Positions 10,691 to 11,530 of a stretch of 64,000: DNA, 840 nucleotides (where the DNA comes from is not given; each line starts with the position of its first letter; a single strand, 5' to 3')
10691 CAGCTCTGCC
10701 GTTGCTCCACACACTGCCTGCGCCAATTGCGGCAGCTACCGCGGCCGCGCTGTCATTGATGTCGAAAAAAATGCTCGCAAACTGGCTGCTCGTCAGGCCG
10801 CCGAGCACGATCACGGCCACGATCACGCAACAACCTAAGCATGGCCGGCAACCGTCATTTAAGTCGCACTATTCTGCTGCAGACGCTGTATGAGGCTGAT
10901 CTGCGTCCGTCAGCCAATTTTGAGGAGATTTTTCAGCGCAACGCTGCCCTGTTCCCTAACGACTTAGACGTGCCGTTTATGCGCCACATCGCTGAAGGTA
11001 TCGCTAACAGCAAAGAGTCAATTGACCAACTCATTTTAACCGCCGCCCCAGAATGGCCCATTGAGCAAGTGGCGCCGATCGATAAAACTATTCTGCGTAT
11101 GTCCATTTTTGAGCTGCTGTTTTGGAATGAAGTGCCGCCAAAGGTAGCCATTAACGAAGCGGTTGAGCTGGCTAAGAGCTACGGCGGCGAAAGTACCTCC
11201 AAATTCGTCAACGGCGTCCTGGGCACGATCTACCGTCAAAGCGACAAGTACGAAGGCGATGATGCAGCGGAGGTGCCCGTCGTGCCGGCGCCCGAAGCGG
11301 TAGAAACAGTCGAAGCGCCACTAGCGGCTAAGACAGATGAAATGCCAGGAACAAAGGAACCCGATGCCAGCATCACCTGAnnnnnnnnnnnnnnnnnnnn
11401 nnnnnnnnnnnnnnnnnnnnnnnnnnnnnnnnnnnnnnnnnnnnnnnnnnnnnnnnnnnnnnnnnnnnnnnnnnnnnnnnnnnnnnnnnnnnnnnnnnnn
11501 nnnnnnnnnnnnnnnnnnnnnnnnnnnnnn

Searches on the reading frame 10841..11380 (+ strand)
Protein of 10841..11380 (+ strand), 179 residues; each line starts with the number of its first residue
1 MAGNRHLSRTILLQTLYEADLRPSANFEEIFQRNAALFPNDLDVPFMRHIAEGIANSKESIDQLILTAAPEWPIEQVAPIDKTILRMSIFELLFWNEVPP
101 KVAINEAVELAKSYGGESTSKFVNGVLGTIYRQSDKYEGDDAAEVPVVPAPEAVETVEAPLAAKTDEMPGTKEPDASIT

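Call 41: search_protein_families(library=pfam, proteins=[window:10841-11380:+], max_evalue=0.01)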
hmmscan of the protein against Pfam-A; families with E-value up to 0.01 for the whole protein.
window:10841-11380:+ (179 aa): 1 family
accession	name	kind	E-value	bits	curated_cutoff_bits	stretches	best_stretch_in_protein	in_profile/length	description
PF01029.23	NusB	-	3.3e-32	112.1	23.1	1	8-132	3-133/133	NusB family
